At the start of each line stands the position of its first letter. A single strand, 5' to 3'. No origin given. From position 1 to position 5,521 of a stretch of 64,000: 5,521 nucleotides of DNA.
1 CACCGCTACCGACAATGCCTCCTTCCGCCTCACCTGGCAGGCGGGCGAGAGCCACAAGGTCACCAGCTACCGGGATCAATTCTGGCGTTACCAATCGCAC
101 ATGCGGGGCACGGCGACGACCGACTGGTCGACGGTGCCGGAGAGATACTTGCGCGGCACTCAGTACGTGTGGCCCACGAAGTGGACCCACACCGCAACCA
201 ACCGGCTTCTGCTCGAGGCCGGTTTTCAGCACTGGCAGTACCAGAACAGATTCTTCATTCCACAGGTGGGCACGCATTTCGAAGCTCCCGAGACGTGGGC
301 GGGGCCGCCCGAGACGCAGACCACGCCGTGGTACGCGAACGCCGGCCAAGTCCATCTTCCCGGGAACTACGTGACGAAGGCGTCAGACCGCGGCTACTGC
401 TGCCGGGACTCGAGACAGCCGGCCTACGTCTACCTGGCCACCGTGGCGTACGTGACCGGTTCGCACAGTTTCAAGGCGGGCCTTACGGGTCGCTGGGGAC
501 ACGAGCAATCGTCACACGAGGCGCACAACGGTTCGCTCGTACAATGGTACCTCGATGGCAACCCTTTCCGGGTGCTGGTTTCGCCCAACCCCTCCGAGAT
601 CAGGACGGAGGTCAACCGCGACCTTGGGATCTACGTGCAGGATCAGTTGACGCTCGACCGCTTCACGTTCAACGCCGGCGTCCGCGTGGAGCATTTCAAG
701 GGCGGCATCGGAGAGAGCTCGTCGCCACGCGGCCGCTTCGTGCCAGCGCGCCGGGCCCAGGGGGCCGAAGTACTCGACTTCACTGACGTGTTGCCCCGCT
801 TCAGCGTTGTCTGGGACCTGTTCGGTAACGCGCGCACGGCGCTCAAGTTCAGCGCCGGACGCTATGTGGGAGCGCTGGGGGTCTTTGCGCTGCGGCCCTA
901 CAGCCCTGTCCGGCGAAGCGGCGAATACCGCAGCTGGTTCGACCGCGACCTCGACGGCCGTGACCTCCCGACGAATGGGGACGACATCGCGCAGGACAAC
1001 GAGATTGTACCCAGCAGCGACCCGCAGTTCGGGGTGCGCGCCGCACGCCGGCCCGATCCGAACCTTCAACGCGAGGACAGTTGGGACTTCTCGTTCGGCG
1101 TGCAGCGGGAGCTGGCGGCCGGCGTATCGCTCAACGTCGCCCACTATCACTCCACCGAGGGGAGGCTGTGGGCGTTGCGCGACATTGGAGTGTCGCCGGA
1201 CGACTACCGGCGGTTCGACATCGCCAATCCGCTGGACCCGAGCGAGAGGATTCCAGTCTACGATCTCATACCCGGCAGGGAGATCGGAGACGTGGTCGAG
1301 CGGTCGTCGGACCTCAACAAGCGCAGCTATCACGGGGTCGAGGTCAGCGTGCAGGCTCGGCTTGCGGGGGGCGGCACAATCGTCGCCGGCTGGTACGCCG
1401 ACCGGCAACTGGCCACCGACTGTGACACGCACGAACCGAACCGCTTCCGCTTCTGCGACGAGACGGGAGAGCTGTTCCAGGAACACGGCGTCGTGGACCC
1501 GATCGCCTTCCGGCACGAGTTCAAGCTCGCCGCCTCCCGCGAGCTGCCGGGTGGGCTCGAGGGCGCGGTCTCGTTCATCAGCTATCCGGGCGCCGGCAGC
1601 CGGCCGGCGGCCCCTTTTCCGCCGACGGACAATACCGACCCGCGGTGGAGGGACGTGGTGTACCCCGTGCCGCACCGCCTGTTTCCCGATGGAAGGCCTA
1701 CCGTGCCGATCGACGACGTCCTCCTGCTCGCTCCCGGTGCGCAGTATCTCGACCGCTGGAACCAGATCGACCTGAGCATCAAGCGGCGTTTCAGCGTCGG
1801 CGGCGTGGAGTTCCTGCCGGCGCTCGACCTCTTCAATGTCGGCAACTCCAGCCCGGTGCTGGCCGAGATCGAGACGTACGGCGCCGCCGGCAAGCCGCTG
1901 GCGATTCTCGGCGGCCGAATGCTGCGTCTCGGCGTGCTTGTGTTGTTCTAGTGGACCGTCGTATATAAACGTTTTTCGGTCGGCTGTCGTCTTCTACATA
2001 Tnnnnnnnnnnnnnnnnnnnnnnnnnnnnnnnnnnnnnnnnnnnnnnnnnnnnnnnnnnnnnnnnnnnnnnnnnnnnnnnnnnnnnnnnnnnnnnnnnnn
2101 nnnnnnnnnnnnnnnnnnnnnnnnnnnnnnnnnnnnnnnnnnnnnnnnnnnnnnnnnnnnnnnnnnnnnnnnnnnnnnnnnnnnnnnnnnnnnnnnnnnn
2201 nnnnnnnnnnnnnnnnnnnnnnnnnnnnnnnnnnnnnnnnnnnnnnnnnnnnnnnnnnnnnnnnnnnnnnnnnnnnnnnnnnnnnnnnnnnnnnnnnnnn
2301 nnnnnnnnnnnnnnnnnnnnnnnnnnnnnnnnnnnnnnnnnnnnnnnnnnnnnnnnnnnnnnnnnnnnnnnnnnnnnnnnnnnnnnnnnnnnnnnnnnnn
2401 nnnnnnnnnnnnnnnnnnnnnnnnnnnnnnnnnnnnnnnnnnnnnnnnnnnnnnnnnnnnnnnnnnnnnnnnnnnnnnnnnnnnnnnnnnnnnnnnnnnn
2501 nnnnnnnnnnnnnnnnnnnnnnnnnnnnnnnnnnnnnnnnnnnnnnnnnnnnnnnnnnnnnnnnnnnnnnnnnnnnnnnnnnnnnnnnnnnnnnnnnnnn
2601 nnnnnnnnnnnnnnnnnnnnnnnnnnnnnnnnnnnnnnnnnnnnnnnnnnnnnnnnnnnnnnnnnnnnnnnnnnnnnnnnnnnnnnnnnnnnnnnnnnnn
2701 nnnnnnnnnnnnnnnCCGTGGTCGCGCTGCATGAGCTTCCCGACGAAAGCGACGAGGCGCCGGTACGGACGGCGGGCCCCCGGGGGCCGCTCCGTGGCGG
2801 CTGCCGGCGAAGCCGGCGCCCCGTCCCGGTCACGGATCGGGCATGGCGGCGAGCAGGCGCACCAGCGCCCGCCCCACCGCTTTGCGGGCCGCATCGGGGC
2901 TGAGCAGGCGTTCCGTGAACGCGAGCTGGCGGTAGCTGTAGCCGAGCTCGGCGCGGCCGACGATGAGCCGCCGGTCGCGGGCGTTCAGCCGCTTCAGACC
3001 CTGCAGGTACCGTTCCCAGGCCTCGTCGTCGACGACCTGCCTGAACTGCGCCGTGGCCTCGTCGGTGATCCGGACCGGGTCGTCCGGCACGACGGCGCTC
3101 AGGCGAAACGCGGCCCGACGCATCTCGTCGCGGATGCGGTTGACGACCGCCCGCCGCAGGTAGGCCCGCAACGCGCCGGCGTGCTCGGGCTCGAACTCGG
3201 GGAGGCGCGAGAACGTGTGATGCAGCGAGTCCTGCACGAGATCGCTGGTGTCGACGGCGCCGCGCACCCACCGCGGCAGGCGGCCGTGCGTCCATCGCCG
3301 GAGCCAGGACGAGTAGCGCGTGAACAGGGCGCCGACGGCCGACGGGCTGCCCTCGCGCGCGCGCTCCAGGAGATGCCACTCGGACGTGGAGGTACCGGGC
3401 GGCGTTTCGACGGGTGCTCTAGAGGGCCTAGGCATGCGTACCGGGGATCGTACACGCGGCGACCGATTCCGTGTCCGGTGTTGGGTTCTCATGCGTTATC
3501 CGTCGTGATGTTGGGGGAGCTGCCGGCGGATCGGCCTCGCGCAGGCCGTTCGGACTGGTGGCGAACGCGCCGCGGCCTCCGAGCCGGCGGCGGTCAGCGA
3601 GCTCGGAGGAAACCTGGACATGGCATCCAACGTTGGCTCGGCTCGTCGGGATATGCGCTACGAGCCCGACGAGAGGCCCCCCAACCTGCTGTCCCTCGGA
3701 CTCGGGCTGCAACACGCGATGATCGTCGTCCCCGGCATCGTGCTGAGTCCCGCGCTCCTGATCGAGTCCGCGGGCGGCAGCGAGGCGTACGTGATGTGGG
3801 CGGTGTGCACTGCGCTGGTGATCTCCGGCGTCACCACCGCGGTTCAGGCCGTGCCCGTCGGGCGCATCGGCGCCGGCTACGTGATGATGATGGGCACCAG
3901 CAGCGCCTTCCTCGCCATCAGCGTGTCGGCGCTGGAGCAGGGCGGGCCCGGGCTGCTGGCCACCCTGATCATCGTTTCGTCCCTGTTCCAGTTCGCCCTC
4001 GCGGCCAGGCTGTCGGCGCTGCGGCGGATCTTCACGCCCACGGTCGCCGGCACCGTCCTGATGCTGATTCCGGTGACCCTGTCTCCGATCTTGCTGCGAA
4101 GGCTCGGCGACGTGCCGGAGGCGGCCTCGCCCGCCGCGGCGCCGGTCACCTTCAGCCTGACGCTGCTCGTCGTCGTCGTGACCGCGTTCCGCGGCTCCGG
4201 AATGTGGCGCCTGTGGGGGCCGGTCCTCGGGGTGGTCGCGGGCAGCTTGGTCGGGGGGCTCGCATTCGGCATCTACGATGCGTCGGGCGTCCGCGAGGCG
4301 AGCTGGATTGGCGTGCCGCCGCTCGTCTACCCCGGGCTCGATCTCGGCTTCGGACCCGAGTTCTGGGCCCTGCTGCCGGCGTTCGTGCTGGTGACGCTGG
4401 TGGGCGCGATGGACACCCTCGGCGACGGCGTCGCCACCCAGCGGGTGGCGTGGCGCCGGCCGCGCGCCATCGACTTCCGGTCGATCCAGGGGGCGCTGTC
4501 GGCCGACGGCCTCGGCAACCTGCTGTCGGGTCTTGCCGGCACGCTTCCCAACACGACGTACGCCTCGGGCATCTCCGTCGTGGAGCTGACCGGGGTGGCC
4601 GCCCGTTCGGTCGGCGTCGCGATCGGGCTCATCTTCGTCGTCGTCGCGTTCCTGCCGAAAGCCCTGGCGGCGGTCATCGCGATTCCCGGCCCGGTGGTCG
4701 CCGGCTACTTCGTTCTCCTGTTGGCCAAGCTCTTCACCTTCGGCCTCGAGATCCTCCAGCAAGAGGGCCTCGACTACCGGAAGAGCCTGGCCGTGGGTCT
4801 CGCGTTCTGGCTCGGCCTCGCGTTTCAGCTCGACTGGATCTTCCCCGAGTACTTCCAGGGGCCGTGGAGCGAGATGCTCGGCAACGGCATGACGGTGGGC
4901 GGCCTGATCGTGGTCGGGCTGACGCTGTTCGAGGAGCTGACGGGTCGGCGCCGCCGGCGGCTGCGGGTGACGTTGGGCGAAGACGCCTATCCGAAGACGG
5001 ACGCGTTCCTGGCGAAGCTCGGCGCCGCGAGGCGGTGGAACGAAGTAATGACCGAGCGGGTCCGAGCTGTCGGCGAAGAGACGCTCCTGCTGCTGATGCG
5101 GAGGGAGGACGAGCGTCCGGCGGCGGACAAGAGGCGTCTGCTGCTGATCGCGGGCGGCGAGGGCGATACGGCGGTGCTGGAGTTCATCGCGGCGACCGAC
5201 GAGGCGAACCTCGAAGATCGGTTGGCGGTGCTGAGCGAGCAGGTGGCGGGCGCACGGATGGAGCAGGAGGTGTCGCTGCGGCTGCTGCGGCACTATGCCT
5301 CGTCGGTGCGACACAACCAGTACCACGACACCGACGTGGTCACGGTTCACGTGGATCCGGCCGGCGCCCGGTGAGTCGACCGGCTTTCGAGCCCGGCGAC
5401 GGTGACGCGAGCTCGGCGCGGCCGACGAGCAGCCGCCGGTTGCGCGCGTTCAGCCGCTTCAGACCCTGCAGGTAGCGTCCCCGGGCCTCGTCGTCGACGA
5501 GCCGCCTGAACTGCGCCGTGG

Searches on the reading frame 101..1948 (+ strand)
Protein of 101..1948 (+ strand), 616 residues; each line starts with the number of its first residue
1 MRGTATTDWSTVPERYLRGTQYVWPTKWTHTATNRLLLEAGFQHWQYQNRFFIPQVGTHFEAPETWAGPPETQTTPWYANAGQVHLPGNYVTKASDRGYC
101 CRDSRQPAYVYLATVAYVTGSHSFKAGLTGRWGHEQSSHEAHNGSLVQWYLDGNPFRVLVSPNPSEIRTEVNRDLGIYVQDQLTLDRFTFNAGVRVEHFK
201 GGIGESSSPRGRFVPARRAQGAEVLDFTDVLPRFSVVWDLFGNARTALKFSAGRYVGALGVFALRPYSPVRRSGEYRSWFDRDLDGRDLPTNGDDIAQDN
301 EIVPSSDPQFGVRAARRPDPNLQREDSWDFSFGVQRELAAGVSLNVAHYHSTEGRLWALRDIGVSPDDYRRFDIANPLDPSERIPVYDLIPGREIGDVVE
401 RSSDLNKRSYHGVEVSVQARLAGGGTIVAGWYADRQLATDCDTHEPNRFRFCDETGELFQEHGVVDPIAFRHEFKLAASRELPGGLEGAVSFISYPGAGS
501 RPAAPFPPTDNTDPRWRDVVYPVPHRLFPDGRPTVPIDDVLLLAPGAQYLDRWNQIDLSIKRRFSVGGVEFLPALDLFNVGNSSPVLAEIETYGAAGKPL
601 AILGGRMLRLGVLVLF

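Call 75: search_protein_families(library=padloc, proteins=[window:101-1948:+], max_evalue=0.00001)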
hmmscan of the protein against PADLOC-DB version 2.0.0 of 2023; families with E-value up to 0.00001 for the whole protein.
window:101-1948:+ (616 aa): 0 families

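Call 76: search_protein_families(library=pfam, proteins=[window:101-1948:+], max_evalue=0.00001)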
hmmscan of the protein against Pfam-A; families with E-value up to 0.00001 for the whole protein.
window:101-1948:+ (616 aa): 1 family
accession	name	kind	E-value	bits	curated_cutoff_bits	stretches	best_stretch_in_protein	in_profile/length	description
PF25183.1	OMP_b-brl_4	-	5.6e-20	71.8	30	1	19-485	202-680/838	Outer membrane beta barrel domain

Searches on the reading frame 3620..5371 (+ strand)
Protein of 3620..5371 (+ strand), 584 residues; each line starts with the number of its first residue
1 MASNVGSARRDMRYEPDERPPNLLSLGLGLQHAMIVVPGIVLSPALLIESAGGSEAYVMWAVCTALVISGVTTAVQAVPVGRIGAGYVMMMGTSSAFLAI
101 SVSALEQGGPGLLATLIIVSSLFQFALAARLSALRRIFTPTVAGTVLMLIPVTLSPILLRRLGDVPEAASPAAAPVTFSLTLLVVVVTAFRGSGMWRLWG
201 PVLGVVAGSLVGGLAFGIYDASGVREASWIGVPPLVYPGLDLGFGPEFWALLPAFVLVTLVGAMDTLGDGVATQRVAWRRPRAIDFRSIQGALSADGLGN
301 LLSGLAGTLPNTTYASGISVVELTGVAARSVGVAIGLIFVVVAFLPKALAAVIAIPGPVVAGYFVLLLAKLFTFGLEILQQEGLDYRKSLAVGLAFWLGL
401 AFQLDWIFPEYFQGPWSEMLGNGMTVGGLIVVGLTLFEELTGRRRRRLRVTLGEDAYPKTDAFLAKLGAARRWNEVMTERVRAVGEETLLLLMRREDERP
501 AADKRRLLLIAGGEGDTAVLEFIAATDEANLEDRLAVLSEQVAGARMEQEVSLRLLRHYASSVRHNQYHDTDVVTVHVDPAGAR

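Call 75: search_protein_families(library=padloc, proteins=[window:3620-5371:+], max_evalue=0.00001)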
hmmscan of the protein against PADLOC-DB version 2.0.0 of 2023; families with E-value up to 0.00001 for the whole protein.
window:3620-5371:+ (584 aa): 0 families

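Call 76: search_protein_families(library=pfam, proteins=[window:3620-5371:+], max_evalue=0.00001)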
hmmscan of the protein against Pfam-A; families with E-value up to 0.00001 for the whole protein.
window:3620-5371:+ (584 aa): 1 family
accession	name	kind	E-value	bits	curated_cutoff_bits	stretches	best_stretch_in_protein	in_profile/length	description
PF00860.26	Xan_ur_permease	-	8.3e-44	150.3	27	1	28-400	6-381/389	Permease family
